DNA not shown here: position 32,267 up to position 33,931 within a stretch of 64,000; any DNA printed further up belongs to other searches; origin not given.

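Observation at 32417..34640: Non-respiratory reductive-dehalogenase-like (RdhA family) gene co-operonic with an alpha/beta hydrolase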

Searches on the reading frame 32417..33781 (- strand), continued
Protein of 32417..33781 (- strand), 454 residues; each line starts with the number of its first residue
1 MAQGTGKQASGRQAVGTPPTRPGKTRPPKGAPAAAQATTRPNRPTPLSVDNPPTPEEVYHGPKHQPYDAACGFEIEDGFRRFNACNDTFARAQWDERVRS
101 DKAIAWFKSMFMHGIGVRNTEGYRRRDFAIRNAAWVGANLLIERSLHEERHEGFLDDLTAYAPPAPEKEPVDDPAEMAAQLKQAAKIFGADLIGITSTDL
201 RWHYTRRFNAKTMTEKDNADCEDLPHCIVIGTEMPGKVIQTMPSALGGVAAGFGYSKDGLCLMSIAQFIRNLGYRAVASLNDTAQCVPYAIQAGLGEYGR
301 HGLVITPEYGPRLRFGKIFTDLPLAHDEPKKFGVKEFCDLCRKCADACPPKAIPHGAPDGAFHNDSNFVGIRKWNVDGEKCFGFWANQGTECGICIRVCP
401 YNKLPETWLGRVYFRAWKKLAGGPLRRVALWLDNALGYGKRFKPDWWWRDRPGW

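Call 51: search_protein_families(library=ncbifam, proteins=[L001:10916-11839:+, L002:9265-10269:+, L049:8520-9587:+, L049:9584-10576:+, L055:1480-3036:+, L001:11839-13809:+], max_evalue=0.1)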
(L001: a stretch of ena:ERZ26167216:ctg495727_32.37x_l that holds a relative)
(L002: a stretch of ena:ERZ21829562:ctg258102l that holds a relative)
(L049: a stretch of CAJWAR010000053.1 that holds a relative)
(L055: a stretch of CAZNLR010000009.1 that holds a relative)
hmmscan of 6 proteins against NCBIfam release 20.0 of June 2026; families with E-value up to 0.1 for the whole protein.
L001:10916-11839:+ (307 aa): 2 families
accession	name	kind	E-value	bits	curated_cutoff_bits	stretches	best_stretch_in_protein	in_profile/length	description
TIGR00276.1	TIGR00276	equivalog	3.5e-05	23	200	1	130-203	137-198/337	tRNA epoxyqueuosine(34) reductase QueG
TIGR02486.1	RDH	subfamily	0.0036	17.2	160.35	1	130-169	157-198/314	reductive dehalogenase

L002:9265-10269:+ (334 aa): 6 families
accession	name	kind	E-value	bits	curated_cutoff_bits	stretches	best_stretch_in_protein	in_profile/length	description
TIGR00276.1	TIGR00276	equivalog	3.7e-11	42.6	200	1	122-188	134-197/337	tRNA epoxyqueuosine(34) reductase QueG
TIGR02486.1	RDH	subfamily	2.3e-07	31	160.35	1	42-193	82-228/314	reductive dehalogenase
NF040864.1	HgcB_ferredoxin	equivalog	0.022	14.6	99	0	173-194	47-68/93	mercury methylation ferredoxin HgcB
NF009053.0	PRK12387.1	subfamily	0.073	12.8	204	0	175-265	78-158/180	formate hydrogenlyase complex iron-sulfur subunit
TIGR02179.1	PorD_KorD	subfamily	0.092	12.9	60.05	0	174-191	29-46/78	2-oxoacid:acceptor oxidoreductase, delta subunit, pyruvate/2-ketoisovalerate family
NF006076.0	PRK08222.1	equivalog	0.092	12.5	270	0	174-211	77-114/181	hydrogenase 4 subunit H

L049:8520-9587:+ (355 aa): 7 families
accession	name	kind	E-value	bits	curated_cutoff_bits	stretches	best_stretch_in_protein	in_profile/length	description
TIGR00276.1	TIGR00276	equivalog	1.1e-10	41.1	200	1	137-216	130-207/337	tRNA epoxyqueuosine(34) reductase QueG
TIGR02486.1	RDH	subfamily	1.4e-05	25.1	160.35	1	142-216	155-232/314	reductive dehalogenase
NF004914.0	PRK06273.1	equivalog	0.028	14.2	163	1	169-210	33-72/167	ferredoxin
NF009945.0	PRK13409.1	equivalog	0.039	12.6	469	1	157-207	18-67/592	ribosome biogenesis/translation initiation ATPase RLI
TIGR01944.1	rnfB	subfamily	0.053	13.1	68.7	1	185-207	111-131/190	RnfABCDGE type electron transport complex subunit B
NF003475.0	PRK05113.1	equivalog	0.069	13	203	1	185-207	111-131/190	electron transport complex subunit RsxB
NF045480.1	FdxA_Actino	equivalog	0.088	13.1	125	0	269-314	43-89/107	ferredoxin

L049:9584-10576:+ (330 aa): 22 families
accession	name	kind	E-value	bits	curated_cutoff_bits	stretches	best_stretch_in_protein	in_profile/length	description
TIGR00276.1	TIGR00276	equivalog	3.3e-11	42.8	200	1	131-202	128-196/337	tRNA epoxyqueuosine(34) reductase QueG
TIGR02486.1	RDH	subfamily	1.1e-07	32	160.35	1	137-210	154-231/314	reductive dehalogenase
NF004914.0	PRK06273.1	equivalog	0.00024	20.9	163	1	171-203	39-69/167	ferredoxin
TIGR02936.1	fdxN_nitrog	equivalog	0.0005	20.1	80.55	0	179-202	17-38/91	ferredoxin III, nif-specific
TIGR02700.1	flavo_MJ0208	hypoth_equivalog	0.0019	17.5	251.35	0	184-203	178-195/234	dihydromethanopterin reductase (acceptor)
NF040864.1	HgcB_ferredoxin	equivalog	0.0027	17.5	99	0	182-203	43-62/93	mercury methylation ferredoxin HgcB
NF048010.1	SfplDhtActHpsHDes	equivalog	0.0059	15.5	430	1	171-214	43-87/298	(2S)-3-sulfopropanediol dehydratase activating enzyme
TIGR01944.1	rnfB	subfamily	0.0061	16.1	68.7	0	180-202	110-130/190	RnfABCDGE type electron transport complex subunit B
NF003475.0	PRK05113.1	equivalog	0.011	15.6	203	0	180-202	110-130/190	electron transport complex subunit RsxB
TIGR02512.1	FeFe_hydrog_A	subfamily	0.016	14.1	405.95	0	176-206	43-71/375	[FeFe] hydrogenase, group A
TIGR00273.1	TIGR00273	equivalog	0.018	13.9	444.8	0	264-325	346-410/432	LutB/LldF family L-lactate oxidation iron-sulfur protein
NF042909.1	FMH_DH_FwdF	exception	0.019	14.1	375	0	172-203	283-312/336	tungsten-dependent formylmethanofuran dehydrogenase subunit FwdF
NF006221.0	PRK08348.1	subfamily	0.022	14.4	124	0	263-276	46-59/136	NADH-plastoquinone oxidoreductase subunit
TIGR01971.1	NuoI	subfamily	0.022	14.3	113.05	0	190-203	86-99/121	NADH-quinone oxidoreductase, chain I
NF006446.0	PRK08764.1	equivalog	0.024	14.6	220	0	181-202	84-103/139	Rnf electron transport complex subunit RnfB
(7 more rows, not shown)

L055:1480-3036:+ (518 aa): 109 families (the best 25 are shown)
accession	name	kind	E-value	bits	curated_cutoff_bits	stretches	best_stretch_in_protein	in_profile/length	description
NF004837.0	PRK06187.1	subfamily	9.5e-116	387.1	476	1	18-516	8-522/531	long-chain-fatty-acid--CoA ligase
NF005463.0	PRK07059.1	subfamily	1.6e-103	347.1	869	2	157-514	192-554/557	long-chain-fatty-acid--CoA ligase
NF004114.0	PRK05605.1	equivalog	9.9e-103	344.4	766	2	160-513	212-566/575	long-chain-fatty-acid--CoA ligase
NF006523.0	PRK08974.1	equivalog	1.1e-101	340.7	884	2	157-516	194-553/561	long-chain-fatty-acid--CoA ligase FadD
NF006181.0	PRK08314.1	subfamily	2.3e-100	336.5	705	2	166-510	201-548/563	long-chain-fatty-acid--CoA ligase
NF005220.0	PRK06710.1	equivalog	4.8e-100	335.3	1116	2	169-510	206-547/563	long-chain-fatty-acid--CoA ligase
NF004229.0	PRK05677.1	subfamily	4.5e-98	329.1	879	2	160-515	198-554/563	long-chain-fatty-acid--CoA ligase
NF005702.0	PRK07514.1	subfamily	7.2e-95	318.2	558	1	22-515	7-499/506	malonyl-CoA synthase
NF006182.0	PRK08316.1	subfamily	3e-92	309.8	663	1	12-515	5-516/523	fatty acyl-CoA synthetase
NF005801.1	PRK07656.1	equivalog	1.3e-88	297.9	657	1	19-513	2-500/500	FadD3 family acyl-CoA ligase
NF009139.0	PRK12492.1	equivalog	1.3e-87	294.6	1018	2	166-516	204-562/562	long-chain-fatty-acid--CoA ligase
NF005307.0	PRK06839.1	equivalog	1e-86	291.6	748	1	20-513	4-490/496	o-succinylbenzoate--CoA ligase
NF006442.0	PRK08751.1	equivalog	1.8e-86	290.7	1023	2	167-516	206-558/560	long-chain fatty acid--CoA ligase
NF004822.0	PRK06178.1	equivalog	6.8e-86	289.1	782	2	162-516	206-567/571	acyl-CoA synthetase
NF002966.0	PRK03640.1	equivalog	1.6e-83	280.9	556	1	20-514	4-478/483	o-succinylbenzoate--CoA ligase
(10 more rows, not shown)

L001:11839-13809:+ (656 aa): 109 families (the best 25 are shown)
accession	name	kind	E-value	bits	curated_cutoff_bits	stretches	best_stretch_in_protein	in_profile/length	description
NF004837.0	PRK06187.1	subfamily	8.7e-100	334.5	476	1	148-655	11-522/531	long-chain-fatty-acid--CoA ligase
NF004758.0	PRK06087.1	equivalog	2.6e-89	300.1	736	1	130-652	9-532/548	medium-chain fatty-acid--CoA ligase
TIGR03208.1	cyc_hxne_CoA_lg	equivalog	8.9e-89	298.6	792.3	1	136-649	13-534/538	cyclohexanecarboxylate-CoA ligase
NF009233.0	PRK12583.1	subfamily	1.5e-84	284.4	832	1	144-649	17-544/558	fatty acid CoA ligase family protein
TIGR02275.1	DHB_AMP_lig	equivalog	3.4e-76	256.6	723.55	1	127-651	5-525/526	(2,3-dihydroxybenzoyl)adenylate synthase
NF006182.0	PRK08316.1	subfamily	7e-76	255.8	663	1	144-652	10-514/523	fatty acyl-CoA synthetase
NF004814.0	PRK06164.1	equivalog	5.5e-72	243.1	677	1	148-642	13-514/540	acyl-CoA synthetase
NF004114.0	PRK05605.1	equivalog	1.8e-71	241.2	766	2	301-647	216-561/575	long-chain-fatty-acid--CoA ligase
NF005714.0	PRK07529.1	subfamily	4.4e-71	240.1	632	1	147-652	32-573/640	acyl-CoA synthetase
NF008192.1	PRK10946.1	equivalog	1.7e-70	237.9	783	1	127-653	6-527/534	(2,3-dihydroxybenzoyl)adenylate synthase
NF005702.0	PRK07514.1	subfamily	2.2e-69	234.1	558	1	154-652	12-497/506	malonyl-CoA synthase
NF005801.1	PRK07656.1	equivalog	1.8e-68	231.4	657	1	149-652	5-500/500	FadD3 family acyl-CoA ligase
NF006181.0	PRK08314.1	subfamily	5.9e-67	226.2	705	2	301-647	199-546/563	long-chain-fatty-acid--CoA ligase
NF005857.1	PRK07786.1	exception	3.2e-66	223.9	733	1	148-652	12-509/513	fatty-acid--CoA ligase FadD5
NF005676.0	PRK07470.1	equivalog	9e-63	212.7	774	1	149-653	24-527/544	acyl-CoA synthetase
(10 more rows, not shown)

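Call 52: search_solved_structures(query=L002:9265-10269:+, max_evalue=1)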
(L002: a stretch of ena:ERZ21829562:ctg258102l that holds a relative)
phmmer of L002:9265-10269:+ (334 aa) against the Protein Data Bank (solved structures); distinct sequences matched with E-value up to 1: 4.
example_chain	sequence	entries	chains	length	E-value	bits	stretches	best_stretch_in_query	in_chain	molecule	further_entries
5d08_A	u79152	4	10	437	1.4e-06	31.3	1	116-187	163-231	Epoxyqueuosine reductase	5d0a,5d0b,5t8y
5d6s_A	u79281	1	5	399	4.3e-06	29.7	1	118-187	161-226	Epoxyqueuosine reductase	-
4uqu_A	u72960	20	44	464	0.0081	18.9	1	125-193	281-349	TETRACHLOROETHENE REDUCTIVE DEHALOGENASE CATALYTIC SUBUNIT PCEA | TETRACHLOROETHENE REDUCTIVE DEHALOGENASE CATALYTIC SUBUNIT | Tetrachloroethene reductive dehal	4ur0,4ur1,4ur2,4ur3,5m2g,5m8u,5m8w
8q4h_A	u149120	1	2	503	0.043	16.5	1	81-190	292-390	Tetrachloroethene reductive dehalogenase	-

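Call 58: search_dna_similar(query=window:32417-33781:-, collection=plasmids, mode=protein, max_rows=25, max_evalue=1e-10)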
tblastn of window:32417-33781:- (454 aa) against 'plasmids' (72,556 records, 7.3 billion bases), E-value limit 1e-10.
Records with a match: 11; places in all: 15; records where one place covers at least 80% of the query: 0.
Best place of each record, by identity: <60% 11.
By first word of the organism name: Tritonibacter 2; Trichlorobacter 1; Sulfurospirillum 1; Jannaschia 1; Yoonia 1; Aminobacter 1; Nitratireductor 1; Dehalococcoides 1; Comamonas 1; Ruegeria 1.
By predicted mobility (MOB-suite, as given by PLSDB): non-mobilizable 10; conjugative 1.
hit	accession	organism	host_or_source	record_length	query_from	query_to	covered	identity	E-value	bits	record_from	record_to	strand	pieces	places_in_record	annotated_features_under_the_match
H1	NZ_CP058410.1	Trichlorobacter lovleyi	whole genome,river sediment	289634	176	445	59%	36.9%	8e-45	174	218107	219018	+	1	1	reductive dehalogenase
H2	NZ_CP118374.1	Sulfurospirillum sp. 'SP'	bacterial isolate,Wastewater treatment ...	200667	155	441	63%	34.5%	7e-46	177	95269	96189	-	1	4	reductive dehalogenase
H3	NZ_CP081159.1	Jannaschia sp. M317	-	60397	164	448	63%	32.2%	9e-23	108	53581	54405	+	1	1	reductive dehalogenase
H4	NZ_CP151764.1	Yoonia sp. SS1-5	cell culture,Marine algae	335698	164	448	63%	32.0%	3e-20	101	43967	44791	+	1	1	none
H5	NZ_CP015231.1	Tritonibacter mobilis F1926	cell culture,seawater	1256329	154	450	65%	30.5%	1e-18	97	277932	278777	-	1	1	record has no annotation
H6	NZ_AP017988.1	Aminobacter sp. SS-2016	Lotus japoicus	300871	165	448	63%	31.6%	5e-21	103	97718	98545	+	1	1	2Fe-2S iron-sulfur cluster-binding protein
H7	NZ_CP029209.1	Nitratireductor sp. OM-1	-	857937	172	448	61%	31.4%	8e-25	115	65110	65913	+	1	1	reductive dehalogenase domain-containing protein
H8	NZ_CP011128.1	Dehalococcoides mccartyi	microcosm,E-waste recycling site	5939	122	452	73%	26.0%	1e-20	102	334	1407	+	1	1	reductive dehalogenase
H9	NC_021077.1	Comamonas sp. 7D-2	contaminated soil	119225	164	448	63%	30.1%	5e-22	107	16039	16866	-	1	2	reductive dehalogenase domain-containing protein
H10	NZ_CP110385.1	Tritonibacter mobilis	-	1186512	255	450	43%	35.3%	6e-19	97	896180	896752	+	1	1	record has no annotation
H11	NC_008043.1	Ruegeria sp. TM1040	-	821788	255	450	43%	34.8%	2e-18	96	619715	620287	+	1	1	reductive dehalogenase domain-containing protein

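Call 75: list_cluster_members(proteins=[P0191, P0193, P0192, P0201, P0122, P0041])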
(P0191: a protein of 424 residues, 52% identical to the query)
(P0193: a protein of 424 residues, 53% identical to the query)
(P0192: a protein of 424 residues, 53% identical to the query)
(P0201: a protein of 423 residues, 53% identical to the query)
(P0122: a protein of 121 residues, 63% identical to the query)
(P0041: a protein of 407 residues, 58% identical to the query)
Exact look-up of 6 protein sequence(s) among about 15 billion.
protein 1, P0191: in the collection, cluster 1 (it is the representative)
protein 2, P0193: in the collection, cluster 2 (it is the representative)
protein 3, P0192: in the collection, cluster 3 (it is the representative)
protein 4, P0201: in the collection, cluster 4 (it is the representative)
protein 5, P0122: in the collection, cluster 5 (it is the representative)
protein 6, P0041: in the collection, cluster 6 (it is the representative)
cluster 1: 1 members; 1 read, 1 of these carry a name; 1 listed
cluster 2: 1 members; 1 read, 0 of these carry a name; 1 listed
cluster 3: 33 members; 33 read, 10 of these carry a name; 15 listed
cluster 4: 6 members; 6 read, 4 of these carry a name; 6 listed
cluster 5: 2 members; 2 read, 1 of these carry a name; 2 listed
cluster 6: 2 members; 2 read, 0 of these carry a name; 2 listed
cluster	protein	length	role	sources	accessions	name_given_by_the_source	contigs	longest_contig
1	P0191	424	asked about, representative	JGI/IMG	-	reductive dehalogenase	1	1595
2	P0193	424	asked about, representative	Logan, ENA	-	-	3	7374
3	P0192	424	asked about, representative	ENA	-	-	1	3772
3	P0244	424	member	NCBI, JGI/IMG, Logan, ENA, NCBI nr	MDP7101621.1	MAG: reductive dehalogenase [Rhodospirillales bacterium] | reductive dehalogenase [Rhodospirillales bacterium]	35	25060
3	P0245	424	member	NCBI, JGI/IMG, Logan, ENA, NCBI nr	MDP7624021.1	MAG: reductive dehalogenase [Rhodospirillales bacterium] | reductive dehalogenase [Rhodospirillales bacterium]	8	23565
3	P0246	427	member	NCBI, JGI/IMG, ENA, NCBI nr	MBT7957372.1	MAG: reductive dehalogenase [Rhodospirillaceae bacterium] | epoxyqueuosine reductase | reductive dehalogenase [Rhodospirillaceae bacterium]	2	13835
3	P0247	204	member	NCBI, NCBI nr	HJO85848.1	MAG TPA: hypothetical protein QF359_02700, partial [Rhodospirillales bacterium] | hypothetical protein [Rhodospirillales bacterium]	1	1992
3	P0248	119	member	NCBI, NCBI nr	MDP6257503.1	MAG: 4Fe-4S double cluster binding domain-containing protein, partial [Rhodospirillales ... | 4Fe-4S double cluster binding domain-containing protein [Rhodospirillales bacterium]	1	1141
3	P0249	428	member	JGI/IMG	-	epoxyqueuosine reductase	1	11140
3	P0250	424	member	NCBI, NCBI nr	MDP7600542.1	MAG: reductive dehalogenase [Rhodospirillales bacterium] | reductive dehalogenase [Rhodospirillales bacterium]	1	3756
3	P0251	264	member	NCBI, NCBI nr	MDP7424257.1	MAG: reductive dehalogenase domain-containing protein, partial [Rhodospirillales ... | reductive dehalogenase domain-containing protein [Rhodospirillales bacterium]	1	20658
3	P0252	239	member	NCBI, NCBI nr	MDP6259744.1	MAG: hypothetical protein QGH63_11710, partial [Rhodospirillales bacterium] | hypothetical protein [Rhodospirillales bacterium]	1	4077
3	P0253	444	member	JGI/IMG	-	reductive dehalogenase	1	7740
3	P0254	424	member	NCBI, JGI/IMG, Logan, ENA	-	-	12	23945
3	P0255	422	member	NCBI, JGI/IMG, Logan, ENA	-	-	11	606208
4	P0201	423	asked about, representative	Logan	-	-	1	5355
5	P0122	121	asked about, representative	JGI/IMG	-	epoxyqueuosine reductase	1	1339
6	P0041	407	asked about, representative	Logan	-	-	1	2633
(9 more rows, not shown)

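Call 78: find_encoding_contigs(protein=P0244, flank=8000, max_places=3)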
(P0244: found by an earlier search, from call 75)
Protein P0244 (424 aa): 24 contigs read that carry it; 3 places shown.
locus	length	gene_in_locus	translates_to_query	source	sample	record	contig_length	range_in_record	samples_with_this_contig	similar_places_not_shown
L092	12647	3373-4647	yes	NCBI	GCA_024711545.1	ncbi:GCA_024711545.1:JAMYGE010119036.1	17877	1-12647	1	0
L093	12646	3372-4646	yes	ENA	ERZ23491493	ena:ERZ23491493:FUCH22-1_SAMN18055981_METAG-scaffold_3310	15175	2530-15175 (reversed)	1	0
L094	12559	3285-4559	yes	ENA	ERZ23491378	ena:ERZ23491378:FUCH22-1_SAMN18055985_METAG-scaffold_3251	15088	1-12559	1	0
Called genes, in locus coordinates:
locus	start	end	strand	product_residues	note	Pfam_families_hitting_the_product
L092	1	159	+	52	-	?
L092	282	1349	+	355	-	PF05935:Arylsulfotrans, PF14269:Arylsulfotran_2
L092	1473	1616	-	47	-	-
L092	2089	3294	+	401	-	PF05935:Arylsulfotrans, PF13360:PQQ_2 (faint), PF14269:Arylsulfotran_2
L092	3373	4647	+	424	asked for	PF13484:Fer4_16 (weak)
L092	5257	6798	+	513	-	PF00501:AMP-binding, PF13193:AMP-binding_C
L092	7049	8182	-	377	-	PF03480:DctP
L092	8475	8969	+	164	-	PF04290:DctQ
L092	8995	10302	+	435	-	PF06808:DctM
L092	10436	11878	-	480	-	PF20695:UbiD_N, PF01977:UbiD, PF20696:UbiD_C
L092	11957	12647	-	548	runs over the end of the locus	PF17425:Arylsulfotran_N, PF05935:Arylsulfotrans, PF14269:Arylsulfotran_2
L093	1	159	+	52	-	?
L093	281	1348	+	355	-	PF05935:Arylsulfotrans, PF14269:Arylsulfotran_2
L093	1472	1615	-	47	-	-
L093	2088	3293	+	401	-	PF05935:Arylsulfotrans, PF13360:PQQ_2 (faint), PF14269:Arylsulfotran_2, PF05935:Arylsulfotrans (weak)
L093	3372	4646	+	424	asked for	PF13484:Fer4_16 (weak)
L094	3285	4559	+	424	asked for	PF13484:Fer4_16 (weak)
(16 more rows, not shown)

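Call 79: search_solved_structures(query=L092:5257-6798:+, max_evalue=1e-50)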
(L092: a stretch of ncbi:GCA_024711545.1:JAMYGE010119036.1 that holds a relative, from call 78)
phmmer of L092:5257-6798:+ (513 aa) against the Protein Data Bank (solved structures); distinct sequences matched with E-value up to 1e-50: 13.
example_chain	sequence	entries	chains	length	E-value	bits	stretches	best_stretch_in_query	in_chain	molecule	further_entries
8wev_A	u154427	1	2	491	4.3e-61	210.1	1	25-510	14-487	Feruloyl-CoA Synthetase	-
8weu_A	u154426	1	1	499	4.4e-61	210.1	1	25-510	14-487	Fatty-acyl-CoA synthase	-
3r44_A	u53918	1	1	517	2e-58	201.3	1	21-510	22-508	fatty acyl CoA synthetase FADD13 (FATTY-ACYL-CoA SYNTHETASE)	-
6k4c_A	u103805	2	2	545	1.2e-56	195.5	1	39-511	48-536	Ancestral luciferase AncLamp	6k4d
5bsw_A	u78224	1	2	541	1.6e-56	195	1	51-510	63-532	4-coumarate--CoA ligase 2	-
5u95_A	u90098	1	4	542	1.9e-56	194.8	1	51-510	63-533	4-coumarate--CoA ligase 2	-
5bsm_A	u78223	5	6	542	3.5e-56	193.9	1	51-510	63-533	4-coumarate--CoA ligase 2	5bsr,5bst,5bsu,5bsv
3a9u_A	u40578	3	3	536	2e-55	191.4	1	41-508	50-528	4-coumarate--CoA ligase | 4-coumarate:CoA ligase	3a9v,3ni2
4wv3_A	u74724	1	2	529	2.7e-55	191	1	9-511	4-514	Anthranilate-CoA ligase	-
4fuq_A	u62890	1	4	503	1.4e-53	185.4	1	39-510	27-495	Malonyl CoA synthetase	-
4fut_A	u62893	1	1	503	7.6e-53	182.9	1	39-510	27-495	Malonyl CoA synthetase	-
4gxq_A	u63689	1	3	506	1.6e-52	181.9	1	39-510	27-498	Malonyl CoA synthetase, Benzoate-CoA ligase Chimeric protein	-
4gxr_A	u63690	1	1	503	4.4e-52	180.4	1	39-510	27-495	Malonyl CoA synthetase, Benzoate-CoA ligase Chimeric protein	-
